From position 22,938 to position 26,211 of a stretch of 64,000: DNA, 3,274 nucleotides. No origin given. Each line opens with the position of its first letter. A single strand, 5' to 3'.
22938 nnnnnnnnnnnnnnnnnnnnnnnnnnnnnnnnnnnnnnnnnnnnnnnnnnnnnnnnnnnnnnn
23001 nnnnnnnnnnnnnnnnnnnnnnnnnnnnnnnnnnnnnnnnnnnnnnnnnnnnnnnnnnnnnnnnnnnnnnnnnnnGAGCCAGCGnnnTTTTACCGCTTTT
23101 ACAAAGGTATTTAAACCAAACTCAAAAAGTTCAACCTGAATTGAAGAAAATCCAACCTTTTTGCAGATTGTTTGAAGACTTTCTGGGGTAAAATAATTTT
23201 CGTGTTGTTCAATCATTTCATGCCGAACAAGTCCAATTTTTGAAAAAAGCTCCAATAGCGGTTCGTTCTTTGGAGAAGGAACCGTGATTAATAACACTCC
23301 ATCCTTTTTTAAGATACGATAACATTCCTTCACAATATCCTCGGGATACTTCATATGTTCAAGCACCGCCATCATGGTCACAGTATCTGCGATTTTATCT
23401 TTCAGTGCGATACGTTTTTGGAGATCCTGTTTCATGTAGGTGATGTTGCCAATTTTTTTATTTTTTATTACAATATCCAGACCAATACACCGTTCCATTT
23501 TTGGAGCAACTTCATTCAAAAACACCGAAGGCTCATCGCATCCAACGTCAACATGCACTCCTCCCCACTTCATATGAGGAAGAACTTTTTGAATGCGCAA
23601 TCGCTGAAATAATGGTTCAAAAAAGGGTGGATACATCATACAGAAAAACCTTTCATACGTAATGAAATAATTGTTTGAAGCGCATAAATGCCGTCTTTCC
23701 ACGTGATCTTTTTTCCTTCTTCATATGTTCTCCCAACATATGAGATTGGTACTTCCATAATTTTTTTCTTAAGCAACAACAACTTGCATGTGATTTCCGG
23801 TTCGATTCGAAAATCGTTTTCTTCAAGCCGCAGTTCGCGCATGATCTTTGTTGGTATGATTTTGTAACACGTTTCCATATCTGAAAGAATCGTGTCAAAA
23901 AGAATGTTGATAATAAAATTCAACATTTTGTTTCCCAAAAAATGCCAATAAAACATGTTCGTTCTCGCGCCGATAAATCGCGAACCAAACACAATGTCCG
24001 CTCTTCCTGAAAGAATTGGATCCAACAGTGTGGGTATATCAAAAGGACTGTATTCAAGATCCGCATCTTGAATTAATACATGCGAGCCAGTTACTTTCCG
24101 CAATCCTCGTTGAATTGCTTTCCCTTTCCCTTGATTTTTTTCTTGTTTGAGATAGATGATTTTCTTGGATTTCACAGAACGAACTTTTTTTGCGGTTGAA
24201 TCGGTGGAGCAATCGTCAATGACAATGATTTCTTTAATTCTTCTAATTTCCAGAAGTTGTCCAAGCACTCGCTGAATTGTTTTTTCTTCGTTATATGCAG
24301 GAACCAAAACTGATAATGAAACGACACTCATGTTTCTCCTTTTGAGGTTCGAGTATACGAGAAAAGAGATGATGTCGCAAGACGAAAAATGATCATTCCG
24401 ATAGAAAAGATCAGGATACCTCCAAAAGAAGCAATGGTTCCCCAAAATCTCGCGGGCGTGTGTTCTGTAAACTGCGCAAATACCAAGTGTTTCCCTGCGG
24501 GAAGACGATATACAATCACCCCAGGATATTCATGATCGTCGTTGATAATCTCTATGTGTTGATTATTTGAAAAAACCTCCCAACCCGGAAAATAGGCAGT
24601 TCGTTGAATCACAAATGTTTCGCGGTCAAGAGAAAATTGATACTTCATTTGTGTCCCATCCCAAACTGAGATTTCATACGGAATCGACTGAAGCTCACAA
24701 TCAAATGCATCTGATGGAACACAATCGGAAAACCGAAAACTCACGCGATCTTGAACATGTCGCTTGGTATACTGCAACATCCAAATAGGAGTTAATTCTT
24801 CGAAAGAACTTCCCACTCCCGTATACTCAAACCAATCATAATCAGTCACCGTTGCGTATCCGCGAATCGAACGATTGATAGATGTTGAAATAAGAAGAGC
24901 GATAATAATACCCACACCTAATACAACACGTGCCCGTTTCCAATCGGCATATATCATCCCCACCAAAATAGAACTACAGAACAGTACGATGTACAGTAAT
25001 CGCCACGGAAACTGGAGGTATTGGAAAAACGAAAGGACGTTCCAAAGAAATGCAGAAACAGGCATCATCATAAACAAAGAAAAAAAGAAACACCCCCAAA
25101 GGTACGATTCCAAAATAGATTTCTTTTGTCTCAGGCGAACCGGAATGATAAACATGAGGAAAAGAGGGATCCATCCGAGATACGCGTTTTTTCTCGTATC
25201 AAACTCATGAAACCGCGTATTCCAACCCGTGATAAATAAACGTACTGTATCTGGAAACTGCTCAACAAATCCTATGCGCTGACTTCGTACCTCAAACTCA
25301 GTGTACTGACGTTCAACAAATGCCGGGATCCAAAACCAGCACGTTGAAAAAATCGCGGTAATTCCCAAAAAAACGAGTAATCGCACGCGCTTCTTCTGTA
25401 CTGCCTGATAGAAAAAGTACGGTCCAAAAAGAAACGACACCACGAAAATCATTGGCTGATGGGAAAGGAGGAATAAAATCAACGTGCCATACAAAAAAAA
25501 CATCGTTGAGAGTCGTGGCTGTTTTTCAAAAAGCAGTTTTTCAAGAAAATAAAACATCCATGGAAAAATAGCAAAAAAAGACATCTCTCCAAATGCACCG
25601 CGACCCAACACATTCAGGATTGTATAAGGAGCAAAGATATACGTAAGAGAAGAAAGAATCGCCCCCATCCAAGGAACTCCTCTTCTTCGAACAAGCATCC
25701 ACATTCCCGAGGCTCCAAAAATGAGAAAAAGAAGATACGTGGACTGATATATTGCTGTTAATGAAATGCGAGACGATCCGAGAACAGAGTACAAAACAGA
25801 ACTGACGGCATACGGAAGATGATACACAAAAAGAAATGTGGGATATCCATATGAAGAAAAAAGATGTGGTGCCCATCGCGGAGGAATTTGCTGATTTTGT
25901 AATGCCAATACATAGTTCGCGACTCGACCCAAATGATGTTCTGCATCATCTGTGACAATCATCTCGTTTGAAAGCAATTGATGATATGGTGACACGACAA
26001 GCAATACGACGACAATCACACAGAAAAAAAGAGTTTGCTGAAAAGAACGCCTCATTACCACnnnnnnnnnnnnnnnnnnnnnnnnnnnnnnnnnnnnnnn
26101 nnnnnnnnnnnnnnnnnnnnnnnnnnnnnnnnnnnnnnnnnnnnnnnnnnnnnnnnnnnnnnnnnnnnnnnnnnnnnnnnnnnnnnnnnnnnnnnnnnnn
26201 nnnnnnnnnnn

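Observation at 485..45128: Approximately 45-kb glycosylation super-island with at least 14 GT-C-type membrane enzymes and 8 GT2 lipid-sugar synthases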

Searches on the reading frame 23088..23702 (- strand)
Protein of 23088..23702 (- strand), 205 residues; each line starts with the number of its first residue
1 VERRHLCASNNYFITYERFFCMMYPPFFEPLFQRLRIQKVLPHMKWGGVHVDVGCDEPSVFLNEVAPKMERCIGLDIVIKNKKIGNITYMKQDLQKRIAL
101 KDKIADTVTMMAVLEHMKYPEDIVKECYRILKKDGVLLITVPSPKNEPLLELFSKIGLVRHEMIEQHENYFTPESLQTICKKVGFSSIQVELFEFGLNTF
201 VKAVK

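Call 4: search_protein_families(library=pfam, proteins=[window:23088-23702:-], max_evalue=0.01)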
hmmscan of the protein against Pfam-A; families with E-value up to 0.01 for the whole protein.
window:23088-23702:- (205 aa): 6 families
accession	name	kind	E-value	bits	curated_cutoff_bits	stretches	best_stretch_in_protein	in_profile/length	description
PF13489.12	Methyltransf_23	-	1.7e-17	64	27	1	37-189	13-163/164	Methyltransferase domain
PF08241.18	Methyltransf_11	-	9.1e-12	45.9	21.2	1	52-139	2-95/95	Methyltransferase domain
PF13847.12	Methyltransf_31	-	1.9e-05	24.8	27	1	79-146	48-115/145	Methyltransferase domain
PF13649.12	Methyltransf_25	-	3.5e-05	24.8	27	1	82-135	44-97/97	Methyltransferase domain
PF08242.18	Methyltransf_12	-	3.7e-05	24.8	30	1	100-137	61-98/98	Methyltransferase domain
PF05148.21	Methyltransf_8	-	0.00025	21.4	27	1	44-172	70-191/219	Hypothetical methyltransferase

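Call 84: search_protein_families(library=padloc, proteins=[window:23088-23639:-], max_evalue=0.001)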
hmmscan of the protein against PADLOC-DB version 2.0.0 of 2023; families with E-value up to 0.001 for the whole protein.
window:23088-23639:- (184 aa): 1 family
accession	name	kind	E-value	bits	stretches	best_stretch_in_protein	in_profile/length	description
PDLC04134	mad2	-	3.2e-08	30.8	1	40-153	305-433/492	mads_2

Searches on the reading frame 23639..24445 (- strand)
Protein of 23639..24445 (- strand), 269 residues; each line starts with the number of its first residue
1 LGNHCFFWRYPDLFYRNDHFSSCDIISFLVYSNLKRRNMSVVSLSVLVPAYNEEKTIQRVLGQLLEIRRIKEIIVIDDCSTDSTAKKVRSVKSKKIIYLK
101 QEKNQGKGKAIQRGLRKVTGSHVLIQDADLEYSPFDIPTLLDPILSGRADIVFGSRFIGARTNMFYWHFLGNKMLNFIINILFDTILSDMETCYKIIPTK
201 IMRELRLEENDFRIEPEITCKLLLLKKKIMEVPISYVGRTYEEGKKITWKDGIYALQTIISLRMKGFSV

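Call 4: search_protein_families(library=pfam, proteins=[window:23639-24445:-], max_evalue=0.01)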
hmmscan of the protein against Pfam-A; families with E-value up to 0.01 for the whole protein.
window:23639-24445:- (269 aa): 4 families
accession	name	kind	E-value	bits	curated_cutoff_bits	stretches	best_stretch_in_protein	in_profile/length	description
PF00535.33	Glycos_transf_2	-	1.5e-32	113.3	23.3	1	45-204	1-166/168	Glycosyl transferase family 2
PF13641.12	Glyco_tranf_2_3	-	1.9e-08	35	27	1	44-164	3-131/230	Glycosyltransferase like family 2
PF10111.15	Glyco_tranf_2_2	-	9e-07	29.1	27.3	1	45-133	1-95/276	Glycosyltransferase like family 2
PF13704.12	Glyco_tranf_2_4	-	0.00067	20.5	27.5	1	52-129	2-81/98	Glycosyl transferase family 2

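Call 64: search_protein_families(library=ncbifam, proteins=[window:23639-24334:-], max_evalue=0.00001)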
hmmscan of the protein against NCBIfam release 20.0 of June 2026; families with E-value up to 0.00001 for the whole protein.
window:23639-24334:- (232 aa): 18 families
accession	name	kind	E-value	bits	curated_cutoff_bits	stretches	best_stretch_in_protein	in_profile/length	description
TIGR04182.1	glyco_TIGR04182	equivalog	3.6e-38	131.6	325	1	8-225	3-217/293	S-layer glycoprotein N-glycosyltransferase AglJ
NF047588.1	GlcsyltransPgfSStrep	equivalog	2.9e-16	59.6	500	1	6-228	2-224/308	glycosyltransferase PgfS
NF041391.1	DPhHxTase_Halo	equivalog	1e-15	57.3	375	1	13-205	3-189/213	dolichyl-phosphate hexose transferase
TIGR03937.1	PgaC_IcaA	equivalog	3.3e-15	56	422.3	1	5-92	45-135/407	poly-beta-1,6-N-acetyl-D-glucosamine synthase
NF010496.0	PRK13915.1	equivalog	1.4e-14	53.9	262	1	6-109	32-144/307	glucosyl-3-phosphoglycerate synthase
NF041875.1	EPS_EpsD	equivalog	1.5e-13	50.9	370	1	7-97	1-94/325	exopolysaccharide biosynthesis glycosyltransferase EpsD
NF007986.1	PRK10714.1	equivalog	3.1e-13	49.4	529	1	4-167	5-171/316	undecaprenyl-phosphate 4-deoxy-4-formamido-L-arabinose transferase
NF058614.1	PPMAGASynPpgS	equivalog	4.4e-13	49.2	370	1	9-196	4-193/226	polyprenyl-phospho-N-acetylgalactosaminyl synthase PpgS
TIGR04283.1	glyco_like_mftF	equivalog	3.8e-12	46.3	182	1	7-124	1-115/221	TIGR04283 family arsenosugar biosynthesis glycosyltransferase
NF007482.0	PRK10073.1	equivalog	2e-11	43.5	423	1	4-114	5-117/334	glycosyltransferase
NF047683.1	TeichurnBiosyTuaG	equivalog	1.9e-09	37.6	400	1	7-95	8-99/252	teichuronic acid biosynthesis protein TuaG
TIGR03965.1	mycofact_glyco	equivalog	4.6e-09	35.7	280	1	5-97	74-169/467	mycofactocin biosynthesis glycosyltransferase MftF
NF038302.1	EPS_HpsE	equivalog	2.4e-08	33.3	300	1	6-92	2-96/307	hormogonium polysaccharide biosynthesis glycosyltransferase HpsE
NF053739.1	GlytfEpsEBac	equivalog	5.5e-07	28.8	450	1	7-92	3-92/265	glycosyltransferase EpsE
NF041865.1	EpsU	equivalog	8.8e-07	28.3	700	1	7-97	41-137/394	exopolysaccharide biosynthesis GT2 family glycosyltransferase EpsU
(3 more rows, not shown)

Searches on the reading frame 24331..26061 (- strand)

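Call 5: search_protein_families(library=pfam, proteins=[window:24331-26061:-], max_evalue=0.01)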
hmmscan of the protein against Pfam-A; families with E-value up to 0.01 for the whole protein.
window:24331-26061:- (577 aa): 0 families

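Call 11: search_protein_families(library=ncbifam, proteins=[window:24331-26061:-], max_evalue=0.1)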
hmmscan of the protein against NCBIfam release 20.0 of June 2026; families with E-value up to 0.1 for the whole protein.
window:24331-26061:- (577 aa): 0 families

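Call 24: search_protein_families(library=pfam, proteins=[window:24331-26061:-], max_evalue=10)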
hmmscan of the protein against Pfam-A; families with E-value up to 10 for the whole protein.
window:24331-26061:- (577 aa): 1 family
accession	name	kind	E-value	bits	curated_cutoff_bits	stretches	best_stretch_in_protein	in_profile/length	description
PF17456.7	TcpS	-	0.32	11.3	28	1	450-505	92-146/155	Toxin-coregulated pilus protein S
